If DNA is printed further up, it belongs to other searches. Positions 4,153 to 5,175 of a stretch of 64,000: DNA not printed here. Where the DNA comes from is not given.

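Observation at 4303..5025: BY-kinase-fold protein with the P-loop lysine replaced by alanine, apparently co-transcribed with trpE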

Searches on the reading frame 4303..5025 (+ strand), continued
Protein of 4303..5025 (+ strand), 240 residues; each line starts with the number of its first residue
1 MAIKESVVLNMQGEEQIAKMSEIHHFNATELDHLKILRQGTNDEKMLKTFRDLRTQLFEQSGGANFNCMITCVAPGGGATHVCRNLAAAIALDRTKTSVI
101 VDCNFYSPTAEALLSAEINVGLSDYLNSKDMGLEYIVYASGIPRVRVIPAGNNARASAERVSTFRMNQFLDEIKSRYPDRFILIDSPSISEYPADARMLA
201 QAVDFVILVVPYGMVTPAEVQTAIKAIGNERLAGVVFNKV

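Call 40: fold_search(model_id=the predicted structure, library=pdb)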
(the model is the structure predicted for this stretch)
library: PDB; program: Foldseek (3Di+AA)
matches with E <= 10: 1191; with E <= 0.001: 143
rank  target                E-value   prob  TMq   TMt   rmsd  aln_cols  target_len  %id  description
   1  3la6_J                1.7e-14  1.00  0.77  0.72   9.9       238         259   24  Octameric kinase domain of the E. coli tyrosine kinase Wzc with bound ADP (released 2010-08-25)
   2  3la6_B                2.0e-14  1.00  0.72  0.67   2.2       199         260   27  Octameric kinase domain of the E. coli tyrosine kinase Wzc with bound ADP (released 2010-08-25)
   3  3la6_E                2.4e-14  1.00  0.72  0.67   2.3       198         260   26  Octameric kinase domain of the E. coli tyrosine kinase Wzc with bound ADP (released 2010-08-25)
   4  3la6_I                2.7e-14  1.00  0.76  0.70  10.4       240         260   25  Octameric kinase domain of the E. coli tyrosine kinase Wzc with bound ADP (released 2010-08-25)
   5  3la6_A                2.9e-14  1.00  0.76  0.71  10.0       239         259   25  Octameric kinase domain of the E. coli tyrosine kinase Wzc with bound ADP (released 2010-08-25)
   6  3la6_F                3.1e-14  1.00  0.75  0.71  10.0       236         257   24  Octameric kinase domain of the E. coli tyrosine kinase Wzc with bound ADP (released 2010-08-25)
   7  3la6_O                4.5e-14  1.00  0.73  0.67   2.3       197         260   27  Octameric kinase domain of the E. coli tyrosine kinase Wzc with bound ADP (released 2010-08-25)
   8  3la6_M                6.1e-14  1.00  0.75  0.71  10.0       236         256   24  Octameric kinase domain of the E. coli tyrosine kinase Wzc with bound ADP (released 2010-08-25)
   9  3la6_P                9.3e-14  1.00  0.72  0.68   2.2       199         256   27  Octameric kinase domain of the E. coli tyrosine kinase Wzc with bound ADP (released 2010-08-25)
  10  3la6_L                1.3e-13  1.00  0.75  0.70  10.4       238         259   25  Octameric kinase domain of the E. coli tyrosine kinase Wzc with bound ADP (released 2010-08-25)
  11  3la6_G                1.8e-13  1.00  0.72  0.67   2.3       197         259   27  Octameric kinase domain of the E. coli tyrosine kinase Wzc with bound ADP (released 2010-08-25)
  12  3la6_C                3.4e-13  1.00  0.71  0.66   2.2       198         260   27  Octameric kinase domain of the E. coli tyrosine kinase Wzc with bound ADP (released 2010-08-25)
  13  9r62_I                6.6e-13  1.00  0.72  0.29   2.3       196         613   28  CPS co-polymerase Wzc_C1 (released 2026-03-04)
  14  3la6_D                1.3e-12  1.00  0.72  0.67   2.2       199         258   27  Octameric kinase domain of the E. coli tyrosine kinase Wzc with bound ADP (released 2010-08-25)
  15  9r64_I                1.5e-12  1.00  0.70  0.26   2.7       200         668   27  CPS secretion pathway Wza-Wzc_C1 (Conf 0) (released 2026-03-04)
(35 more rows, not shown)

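Call 44: find_homologous_proteins(query=L025:9299-9904:+, max_evalue=1e-8)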
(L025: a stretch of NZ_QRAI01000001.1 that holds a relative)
Query L025:9299-9904:+ (202 aa): 6809 proteins with E <= 1e-8 among 7279 candidates; the best 120 are listed.
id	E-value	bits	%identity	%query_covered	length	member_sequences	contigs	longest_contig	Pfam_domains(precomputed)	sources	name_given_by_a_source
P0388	5.3e-111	387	89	100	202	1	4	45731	PF10531.16,PF02563.22,PF22461.3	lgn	-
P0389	4.1e-104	364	84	100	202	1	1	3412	PF10531.16,PF02563.22,PF22461.3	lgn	-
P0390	4.2e-104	364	84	100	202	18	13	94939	PF10531.16,PF02563.22,PF22461.3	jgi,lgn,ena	jgi:polysaccharide export outer membrane protein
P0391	8.0e-104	363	84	100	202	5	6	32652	PF10531.16,PF02563.22,PF22461.3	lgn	-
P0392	1.5e-102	359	83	100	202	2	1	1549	PF10531.16,PF02563.22,PF22461.3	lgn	-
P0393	5.3e-102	357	82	100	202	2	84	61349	PF10531.16,PF02563.22,PF22461.3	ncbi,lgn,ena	-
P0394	5.6e-102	357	83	100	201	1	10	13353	PF10531.16,PF02563.22,PF22461.3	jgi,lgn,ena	jgi:polysaccharide export outer membrane protein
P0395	5.4e-101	354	82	100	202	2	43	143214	PF10531.16,PF02563.22,PF22461.3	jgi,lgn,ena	jgi:polysaccharide export outer membrane protein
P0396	8.5e-101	353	82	100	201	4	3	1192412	PF10531.16,PF02563.22,PF22461.3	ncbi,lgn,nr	ncbi:MAG: polysaccharide biosynthesis/export family protein [Cellvibrionaceae bacterium]|nr:polysacc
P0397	6.9e-100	350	81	100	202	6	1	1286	PF10531.16,PF02563.22,PF22461.3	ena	-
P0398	8.0e-100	350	81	100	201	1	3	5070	PF10531.16,PF02563.22,PF22461.3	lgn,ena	-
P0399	4.0e-99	348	80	100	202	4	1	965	PF10531.16,PF02563.22,PF22461.3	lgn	-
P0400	5.1e-99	348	79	100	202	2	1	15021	PF10531.16,PF02563.22,PF22461.3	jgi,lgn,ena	-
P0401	1.9e-98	346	79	100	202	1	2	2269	PF10531.16,PF02563.22,PF22461.3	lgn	-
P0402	2.2e-97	342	79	100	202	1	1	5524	PF10531.16,PF02563.22,PF22461.3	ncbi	-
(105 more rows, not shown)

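Call 45: list_cluster_members(proteins=[P0001, P0002, P0003])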
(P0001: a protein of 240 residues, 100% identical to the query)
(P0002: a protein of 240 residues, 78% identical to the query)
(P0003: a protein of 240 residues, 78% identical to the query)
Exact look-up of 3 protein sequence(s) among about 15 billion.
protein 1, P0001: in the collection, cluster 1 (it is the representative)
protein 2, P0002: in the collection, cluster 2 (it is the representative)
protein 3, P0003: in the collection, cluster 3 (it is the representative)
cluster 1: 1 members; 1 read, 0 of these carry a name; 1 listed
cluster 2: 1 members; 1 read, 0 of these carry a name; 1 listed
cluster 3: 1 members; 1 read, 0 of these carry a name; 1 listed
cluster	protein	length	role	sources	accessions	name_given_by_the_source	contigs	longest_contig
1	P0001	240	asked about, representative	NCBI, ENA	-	-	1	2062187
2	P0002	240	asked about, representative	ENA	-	-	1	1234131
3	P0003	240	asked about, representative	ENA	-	-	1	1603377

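Call 47: search_solved_structures(query=L028:8368-9891:+, max_evalue=1, show_alignments=2)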
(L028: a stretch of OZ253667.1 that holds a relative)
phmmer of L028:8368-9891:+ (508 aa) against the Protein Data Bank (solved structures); distinct sequences matched with E-value up to 1: 6.
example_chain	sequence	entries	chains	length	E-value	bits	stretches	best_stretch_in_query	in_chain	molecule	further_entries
9v6l_A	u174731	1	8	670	0.0002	24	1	116-443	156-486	Biofilm formation protein PslE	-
9v75_A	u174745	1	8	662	0.00021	23.9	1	116-443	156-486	Biofilm formation protein PslE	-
4nhj_A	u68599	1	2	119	0.0039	19.7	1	174-214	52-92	DNA-binding transcriptional regulator RstA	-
2mlk_A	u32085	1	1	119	0.0039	19.7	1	174-214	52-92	RstA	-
9xgv_A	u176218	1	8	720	0.72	12.3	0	110-206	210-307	Tyrosine-protein kinase wzc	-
9r62_I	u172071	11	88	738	0.76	12.2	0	110-205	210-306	Tyrosine-protein kinase wzc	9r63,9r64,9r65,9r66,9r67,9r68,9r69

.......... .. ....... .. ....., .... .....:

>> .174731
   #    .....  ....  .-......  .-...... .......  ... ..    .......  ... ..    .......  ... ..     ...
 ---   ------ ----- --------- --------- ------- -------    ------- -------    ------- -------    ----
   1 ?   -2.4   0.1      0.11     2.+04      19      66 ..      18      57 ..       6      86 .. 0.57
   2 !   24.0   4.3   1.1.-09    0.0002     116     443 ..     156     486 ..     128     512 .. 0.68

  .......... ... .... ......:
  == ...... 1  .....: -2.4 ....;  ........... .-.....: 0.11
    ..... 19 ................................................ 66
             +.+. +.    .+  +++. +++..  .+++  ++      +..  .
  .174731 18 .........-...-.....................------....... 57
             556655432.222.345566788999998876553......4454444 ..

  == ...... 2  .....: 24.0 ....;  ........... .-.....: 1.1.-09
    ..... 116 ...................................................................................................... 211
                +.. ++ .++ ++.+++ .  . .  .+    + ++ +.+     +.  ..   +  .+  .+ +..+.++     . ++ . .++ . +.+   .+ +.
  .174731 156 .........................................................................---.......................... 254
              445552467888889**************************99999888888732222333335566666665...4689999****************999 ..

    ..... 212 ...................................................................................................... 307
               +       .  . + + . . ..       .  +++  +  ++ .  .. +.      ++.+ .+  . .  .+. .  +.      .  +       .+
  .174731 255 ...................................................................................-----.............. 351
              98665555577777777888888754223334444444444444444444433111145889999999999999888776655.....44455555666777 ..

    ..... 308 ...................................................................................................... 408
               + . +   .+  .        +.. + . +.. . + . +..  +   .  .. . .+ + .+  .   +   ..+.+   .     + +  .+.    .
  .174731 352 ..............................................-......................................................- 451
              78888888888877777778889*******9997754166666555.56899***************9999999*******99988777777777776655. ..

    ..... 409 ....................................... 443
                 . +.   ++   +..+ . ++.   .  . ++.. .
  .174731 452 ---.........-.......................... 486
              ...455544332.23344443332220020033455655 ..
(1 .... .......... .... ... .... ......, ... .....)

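Call 58: find_encoding_contigs(protein=P0157, flank=8000, max_places=1)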
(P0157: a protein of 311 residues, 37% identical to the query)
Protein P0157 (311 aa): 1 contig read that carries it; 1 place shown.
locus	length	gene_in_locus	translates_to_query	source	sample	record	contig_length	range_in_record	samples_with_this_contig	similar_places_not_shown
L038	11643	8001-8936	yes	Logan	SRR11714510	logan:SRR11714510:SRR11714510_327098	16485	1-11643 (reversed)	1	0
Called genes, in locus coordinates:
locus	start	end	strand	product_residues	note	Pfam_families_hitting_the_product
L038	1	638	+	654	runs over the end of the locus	PF13522:GATase_6, PF13537:GATase_7, PF00733:Asn_synthase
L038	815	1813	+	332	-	PF02540:NAD_synthase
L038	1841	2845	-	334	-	PF01522:Polysacc_deac_1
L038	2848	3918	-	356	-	-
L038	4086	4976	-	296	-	PF00226:DnaJ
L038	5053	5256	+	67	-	-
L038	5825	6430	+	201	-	PF02563:Poly_export, PF10531:SLBB, PF22461:SLBB_2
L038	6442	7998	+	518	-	-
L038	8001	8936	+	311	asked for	-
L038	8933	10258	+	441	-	-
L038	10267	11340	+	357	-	PF13191:AAA_16, PF13401:AAA_22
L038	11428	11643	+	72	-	?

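Call 59: find_encoding_contigs(protein=P0193, flank=8000, max_places=1)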
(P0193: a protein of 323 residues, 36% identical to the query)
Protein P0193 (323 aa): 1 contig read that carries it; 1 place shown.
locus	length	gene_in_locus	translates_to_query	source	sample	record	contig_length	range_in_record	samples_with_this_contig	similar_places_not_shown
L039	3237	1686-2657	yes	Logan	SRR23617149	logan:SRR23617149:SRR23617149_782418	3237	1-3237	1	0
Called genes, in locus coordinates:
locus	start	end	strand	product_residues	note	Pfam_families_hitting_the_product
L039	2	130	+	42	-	?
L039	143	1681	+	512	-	-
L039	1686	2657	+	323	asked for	-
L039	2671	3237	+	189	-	?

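Call 60: find_encoding_contigs(protein=P0267, flank=8000, max_places=1)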
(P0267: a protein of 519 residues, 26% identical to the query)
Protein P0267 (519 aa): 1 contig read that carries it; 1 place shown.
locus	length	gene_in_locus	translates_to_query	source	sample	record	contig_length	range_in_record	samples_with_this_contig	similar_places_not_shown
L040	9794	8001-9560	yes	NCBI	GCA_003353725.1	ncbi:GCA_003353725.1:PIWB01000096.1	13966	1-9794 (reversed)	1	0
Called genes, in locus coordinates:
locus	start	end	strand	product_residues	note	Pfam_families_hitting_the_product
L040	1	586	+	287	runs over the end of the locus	-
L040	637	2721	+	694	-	PF00989:PAS, PF08447:PAS_3, PF08448:PAS_4, PF13426:PAS_9, PF00512:HisKA, PF02518:HATPase_c, PF00072:Response_reg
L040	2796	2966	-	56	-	-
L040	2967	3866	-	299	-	PF00072:Response_reg (faint)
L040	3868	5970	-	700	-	PF02518:HATPase_c, PF01584:CheW, PF01627:Hpt, PF07194:P2 (weak)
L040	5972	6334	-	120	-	PF00072:Response_reg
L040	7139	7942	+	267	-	PF07589:PEP_exosort_dom (weak)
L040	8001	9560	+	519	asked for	PF10609:ParA, PF01656:CbiA, PF13614:AAA_31 (weak)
